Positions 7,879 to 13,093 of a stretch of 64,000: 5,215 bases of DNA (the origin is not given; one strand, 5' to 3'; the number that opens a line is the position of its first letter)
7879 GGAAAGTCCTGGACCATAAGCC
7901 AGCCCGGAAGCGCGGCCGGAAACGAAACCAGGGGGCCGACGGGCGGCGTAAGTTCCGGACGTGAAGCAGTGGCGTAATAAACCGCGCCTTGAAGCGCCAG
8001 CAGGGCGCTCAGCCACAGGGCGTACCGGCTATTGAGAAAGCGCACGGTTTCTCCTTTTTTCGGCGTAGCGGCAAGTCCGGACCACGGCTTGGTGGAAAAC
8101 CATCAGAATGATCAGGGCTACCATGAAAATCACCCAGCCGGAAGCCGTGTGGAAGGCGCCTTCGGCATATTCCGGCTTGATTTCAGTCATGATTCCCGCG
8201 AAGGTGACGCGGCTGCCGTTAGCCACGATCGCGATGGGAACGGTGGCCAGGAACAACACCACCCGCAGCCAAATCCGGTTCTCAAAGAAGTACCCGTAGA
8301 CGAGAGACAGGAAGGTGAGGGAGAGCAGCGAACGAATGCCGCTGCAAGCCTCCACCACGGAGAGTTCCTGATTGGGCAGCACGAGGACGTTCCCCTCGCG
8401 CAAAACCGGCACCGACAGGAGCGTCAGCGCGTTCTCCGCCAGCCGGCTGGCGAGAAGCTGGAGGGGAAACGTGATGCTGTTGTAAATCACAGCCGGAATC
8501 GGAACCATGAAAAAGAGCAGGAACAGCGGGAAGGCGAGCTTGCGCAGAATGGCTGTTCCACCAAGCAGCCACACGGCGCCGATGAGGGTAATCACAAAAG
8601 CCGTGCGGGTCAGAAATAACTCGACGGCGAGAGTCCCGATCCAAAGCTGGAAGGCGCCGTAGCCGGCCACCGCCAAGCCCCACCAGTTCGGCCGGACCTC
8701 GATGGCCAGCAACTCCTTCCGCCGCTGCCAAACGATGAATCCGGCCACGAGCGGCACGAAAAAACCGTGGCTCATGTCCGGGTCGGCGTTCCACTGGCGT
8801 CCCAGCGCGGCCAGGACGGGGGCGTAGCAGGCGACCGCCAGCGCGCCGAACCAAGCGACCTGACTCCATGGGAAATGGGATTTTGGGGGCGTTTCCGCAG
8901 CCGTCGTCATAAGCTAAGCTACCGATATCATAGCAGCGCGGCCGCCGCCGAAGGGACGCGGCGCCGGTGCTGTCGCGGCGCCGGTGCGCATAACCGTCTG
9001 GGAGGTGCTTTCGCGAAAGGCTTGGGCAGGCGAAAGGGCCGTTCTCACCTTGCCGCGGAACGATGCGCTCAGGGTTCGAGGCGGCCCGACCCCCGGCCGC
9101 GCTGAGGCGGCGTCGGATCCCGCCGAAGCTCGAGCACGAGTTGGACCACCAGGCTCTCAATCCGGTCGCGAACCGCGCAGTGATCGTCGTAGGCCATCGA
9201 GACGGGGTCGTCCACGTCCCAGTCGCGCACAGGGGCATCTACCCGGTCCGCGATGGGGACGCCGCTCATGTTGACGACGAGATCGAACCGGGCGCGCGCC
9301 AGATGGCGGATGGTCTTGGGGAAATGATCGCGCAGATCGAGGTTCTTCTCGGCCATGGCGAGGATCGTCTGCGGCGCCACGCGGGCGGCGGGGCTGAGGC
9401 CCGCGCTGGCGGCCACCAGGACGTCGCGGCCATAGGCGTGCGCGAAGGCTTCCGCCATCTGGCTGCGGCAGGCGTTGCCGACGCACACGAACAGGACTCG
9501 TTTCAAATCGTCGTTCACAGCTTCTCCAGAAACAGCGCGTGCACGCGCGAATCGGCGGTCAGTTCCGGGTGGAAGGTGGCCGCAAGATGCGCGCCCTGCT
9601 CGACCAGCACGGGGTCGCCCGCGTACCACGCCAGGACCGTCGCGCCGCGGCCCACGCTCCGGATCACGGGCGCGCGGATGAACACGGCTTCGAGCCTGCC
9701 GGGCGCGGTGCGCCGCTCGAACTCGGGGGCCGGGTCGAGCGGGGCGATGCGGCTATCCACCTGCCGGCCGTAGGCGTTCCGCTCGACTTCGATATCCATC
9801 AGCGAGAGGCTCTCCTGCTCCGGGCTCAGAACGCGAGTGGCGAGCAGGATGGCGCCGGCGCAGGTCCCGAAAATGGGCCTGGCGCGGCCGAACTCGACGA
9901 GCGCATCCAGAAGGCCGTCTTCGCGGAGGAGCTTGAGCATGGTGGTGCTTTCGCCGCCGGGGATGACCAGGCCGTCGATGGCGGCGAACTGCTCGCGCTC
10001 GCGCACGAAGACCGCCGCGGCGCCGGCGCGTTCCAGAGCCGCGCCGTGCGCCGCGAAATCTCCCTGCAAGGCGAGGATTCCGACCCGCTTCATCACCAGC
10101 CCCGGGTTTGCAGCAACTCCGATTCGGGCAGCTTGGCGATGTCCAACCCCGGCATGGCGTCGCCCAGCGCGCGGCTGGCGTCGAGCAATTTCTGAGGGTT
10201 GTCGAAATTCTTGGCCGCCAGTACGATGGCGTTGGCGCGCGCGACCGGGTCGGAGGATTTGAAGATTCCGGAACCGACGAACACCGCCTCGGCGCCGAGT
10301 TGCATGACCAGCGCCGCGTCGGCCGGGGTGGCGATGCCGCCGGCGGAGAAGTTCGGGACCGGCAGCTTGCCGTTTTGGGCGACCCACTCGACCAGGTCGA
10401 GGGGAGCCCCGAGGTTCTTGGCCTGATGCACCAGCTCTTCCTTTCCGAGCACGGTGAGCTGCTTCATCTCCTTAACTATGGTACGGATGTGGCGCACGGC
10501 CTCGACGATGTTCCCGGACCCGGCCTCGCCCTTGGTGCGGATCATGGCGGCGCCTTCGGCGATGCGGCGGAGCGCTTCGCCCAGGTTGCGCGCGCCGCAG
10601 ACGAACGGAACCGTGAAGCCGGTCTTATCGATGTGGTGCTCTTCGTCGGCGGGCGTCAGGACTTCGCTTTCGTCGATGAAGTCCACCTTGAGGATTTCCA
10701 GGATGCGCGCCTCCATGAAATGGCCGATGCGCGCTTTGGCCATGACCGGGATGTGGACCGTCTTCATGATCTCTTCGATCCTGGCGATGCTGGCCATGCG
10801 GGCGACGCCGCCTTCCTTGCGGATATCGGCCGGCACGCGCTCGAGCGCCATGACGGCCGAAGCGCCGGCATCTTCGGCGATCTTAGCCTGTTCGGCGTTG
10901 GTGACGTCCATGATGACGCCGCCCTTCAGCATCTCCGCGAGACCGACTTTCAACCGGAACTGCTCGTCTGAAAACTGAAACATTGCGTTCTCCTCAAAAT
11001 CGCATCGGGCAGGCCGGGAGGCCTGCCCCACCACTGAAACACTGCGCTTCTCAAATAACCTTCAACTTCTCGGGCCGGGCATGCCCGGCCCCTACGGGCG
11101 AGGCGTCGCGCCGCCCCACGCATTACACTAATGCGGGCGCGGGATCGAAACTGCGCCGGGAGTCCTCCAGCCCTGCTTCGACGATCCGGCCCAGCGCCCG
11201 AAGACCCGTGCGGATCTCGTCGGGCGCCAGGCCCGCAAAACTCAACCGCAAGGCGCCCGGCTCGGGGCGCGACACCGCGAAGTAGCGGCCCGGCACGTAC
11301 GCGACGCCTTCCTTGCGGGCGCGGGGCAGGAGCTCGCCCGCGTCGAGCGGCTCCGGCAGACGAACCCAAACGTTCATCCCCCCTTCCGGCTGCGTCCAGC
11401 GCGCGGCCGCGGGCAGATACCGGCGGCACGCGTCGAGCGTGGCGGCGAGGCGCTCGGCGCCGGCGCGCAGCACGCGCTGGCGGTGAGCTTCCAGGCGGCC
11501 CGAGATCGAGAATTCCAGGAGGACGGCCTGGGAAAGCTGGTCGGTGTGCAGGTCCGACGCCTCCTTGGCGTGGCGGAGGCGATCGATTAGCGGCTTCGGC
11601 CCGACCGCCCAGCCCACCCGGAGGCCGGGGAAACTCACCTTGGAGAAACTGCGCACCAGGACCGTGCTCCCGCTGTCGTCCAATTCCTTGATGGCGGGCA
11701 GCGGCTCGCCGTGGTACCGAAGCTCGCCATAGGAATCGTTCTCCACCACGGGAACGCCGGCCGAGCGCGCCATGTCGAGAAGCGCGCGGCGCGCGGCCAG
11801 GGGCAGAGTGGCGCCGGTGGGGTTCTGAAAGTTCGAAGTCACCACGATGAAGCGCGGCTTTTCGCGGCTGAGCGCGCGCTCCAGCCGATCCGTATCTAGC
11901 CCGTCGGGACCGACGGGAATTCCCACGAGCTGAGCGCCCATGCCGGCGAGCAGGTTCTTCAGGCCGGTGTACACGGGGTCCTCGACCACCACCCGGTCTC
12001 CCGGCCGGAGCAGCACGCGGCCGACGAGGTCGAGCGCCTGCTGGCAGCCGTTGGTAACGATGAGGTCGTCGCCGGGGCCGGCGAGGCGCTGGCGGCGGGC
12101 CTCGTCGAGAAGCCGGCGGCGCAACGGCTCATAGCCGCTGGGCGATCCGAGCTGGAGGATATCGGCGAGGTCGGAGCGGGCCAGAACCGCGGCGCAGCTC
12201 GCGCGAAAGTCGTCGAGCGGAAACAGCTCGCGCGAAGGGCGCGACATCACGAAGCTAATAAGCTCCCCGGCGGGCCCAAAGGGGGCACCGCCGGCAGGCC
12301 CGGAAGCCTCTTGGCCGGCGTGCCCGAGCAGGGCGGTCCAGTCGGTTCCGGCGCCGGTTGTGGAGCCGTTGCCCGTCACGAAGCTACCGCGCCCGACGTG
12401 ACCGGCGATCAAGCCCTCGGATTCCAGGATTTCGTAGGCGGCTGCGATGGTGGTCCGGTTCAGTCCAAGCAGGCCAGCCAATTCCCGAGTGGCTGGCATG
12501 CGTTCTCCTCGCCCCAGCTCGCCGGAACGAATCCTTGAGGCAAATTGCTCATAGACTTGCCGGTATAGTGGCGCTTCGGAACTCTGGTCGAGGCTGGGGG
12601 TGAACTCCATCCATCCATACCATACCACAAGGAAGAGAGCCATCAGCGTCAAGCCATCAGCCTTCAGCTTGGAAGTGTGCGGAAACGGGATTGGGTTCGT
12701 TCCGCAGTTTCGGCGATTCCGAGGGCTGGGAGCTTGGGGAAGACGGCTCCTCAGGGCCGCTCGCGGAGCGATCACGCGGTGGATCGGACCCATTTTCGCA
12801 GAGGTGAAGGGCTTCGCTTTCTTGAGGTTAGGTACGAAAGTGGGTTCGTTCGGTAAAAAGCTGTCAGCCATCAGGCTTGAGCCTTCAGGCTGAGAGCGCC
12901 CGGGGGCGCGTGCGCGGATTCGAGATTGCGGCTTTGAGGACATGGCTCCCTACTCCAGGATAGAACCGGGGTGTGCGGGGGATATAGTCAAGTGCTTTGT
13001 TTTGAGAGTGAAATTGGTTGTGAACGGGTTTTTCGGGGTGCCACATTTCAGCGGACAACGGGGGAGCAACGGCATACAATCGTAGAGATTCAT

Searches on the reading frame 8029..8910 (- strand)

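Call 44: search_protein_families(library=pfam, proteins=[window:8029-8910:-], max_evalue=0.001)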
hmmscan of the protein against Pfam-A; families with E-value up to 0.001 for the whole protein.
window:8029-8910:- (293 aa): 1 family
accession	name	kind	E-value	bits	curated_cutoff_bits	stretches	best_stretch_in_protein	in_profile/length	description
PF09721.15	Exosortase_EpsH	-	3.6e-74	249.8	25.7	1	23-273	2-251/254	Transmembrane exosortase (Exosortase_EpsH)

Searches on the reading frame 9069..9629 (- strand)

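Call 44: search_protein_families(library=pfam, proteins=[window:9069-9629:-], max_evalue=0.001)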
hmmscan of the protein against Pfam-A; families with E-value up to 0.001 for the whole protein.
window:9069-9629:- (186 aa): 1 family
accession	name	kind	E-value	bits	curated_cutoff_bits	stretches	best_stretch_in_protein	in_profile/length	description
PF01451.26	LMWPc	-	1.5e-20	74.3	23.2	1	45-164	1-143/144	Low molecular weight phosphotyrosine protein phosphatase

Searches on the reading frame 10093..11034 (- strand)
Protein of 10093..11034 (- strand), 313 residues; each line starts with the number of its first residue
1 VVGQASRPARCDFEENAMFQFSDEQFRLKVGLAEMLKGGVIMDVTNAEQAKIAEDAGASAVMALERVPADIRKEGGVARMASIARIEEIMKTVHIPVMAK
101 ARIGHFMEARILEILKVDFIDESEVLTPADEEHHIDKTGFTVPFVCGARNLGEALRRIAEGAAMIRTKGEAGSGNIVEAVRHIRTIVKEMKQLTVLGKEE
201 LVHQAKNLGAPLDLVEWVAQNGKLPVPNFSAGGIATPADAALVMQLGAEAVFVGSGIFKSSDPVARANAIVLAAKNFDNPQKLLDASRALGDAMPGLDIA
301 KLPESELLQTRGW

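Call 44: search_protein_families(library=pfam, proteins=[window:10093-11034:-], max_evalue=0.001)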
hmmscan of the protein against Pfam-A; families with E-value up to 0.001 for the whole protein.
window:10093-11034:- (313 aa): 2 families
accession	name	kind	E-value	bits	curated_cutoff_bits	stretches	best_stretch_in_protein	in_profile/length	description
PF01680.23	SOR_SNZ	-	5.5e-104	346.9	27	1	26-231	2-207/207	SOR/SNZ family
PF05690.20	ThiG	-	2e-08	34.3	23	1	226-274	176-224/247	Thiazole biosynthesis protein ThiG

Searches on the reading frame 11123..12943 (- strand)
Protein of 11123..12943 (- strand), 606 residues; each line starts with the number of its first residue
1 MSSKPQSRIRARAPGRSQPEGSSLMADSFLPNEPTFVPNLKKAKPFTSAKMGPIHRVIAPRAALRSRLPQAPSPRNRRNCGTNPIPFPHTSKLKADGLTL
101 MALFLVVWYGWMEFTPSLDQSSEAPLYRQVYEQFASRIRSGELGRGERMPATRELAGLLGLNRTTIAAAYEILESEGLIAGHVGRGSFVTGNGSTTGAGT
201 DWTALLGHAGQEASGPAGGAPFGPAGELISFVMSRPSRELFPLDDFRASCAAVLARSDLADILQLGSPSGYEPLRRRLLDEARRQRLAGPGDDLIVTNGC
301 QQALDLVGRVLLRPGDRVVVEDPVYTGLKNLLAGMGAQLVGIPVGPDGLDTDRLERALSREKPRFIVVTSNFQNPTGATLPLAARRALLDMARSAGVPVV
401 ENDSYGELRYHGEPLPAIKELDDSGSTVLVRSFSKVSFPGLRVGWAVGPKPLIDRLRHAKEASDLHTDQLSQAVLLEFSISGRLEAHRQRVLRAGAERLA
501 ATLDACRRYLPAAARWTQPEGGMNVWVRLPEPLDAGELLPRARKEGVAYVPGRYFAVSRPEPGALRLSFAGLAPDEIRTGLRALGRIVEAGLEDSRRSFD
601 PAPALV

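Call 44: search_protein_families(library=pfam, proteins=[window:11123-12943:-], max_evalue=0.001)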
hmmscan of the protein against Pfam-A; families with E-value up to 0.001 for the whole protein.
window:11123-12943:- (606 aa): 3 families
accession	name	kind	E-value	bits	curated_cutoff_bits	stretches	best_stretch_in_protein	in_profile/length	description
PF00155.27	Aminotran_1_2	-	1.3e-35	123.7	19.7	1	289-584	64-361/361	Aminotransferase class I and II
PF00392.27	GntR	-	9.6e-15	54.4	27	1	126-189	1-64/64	Bacterial regulatory proteins, gntR family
PF12897.13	Asp_aminotransf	-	2.7e-06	26.9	27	1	317-582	126-403/421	Aspartate amino-transferase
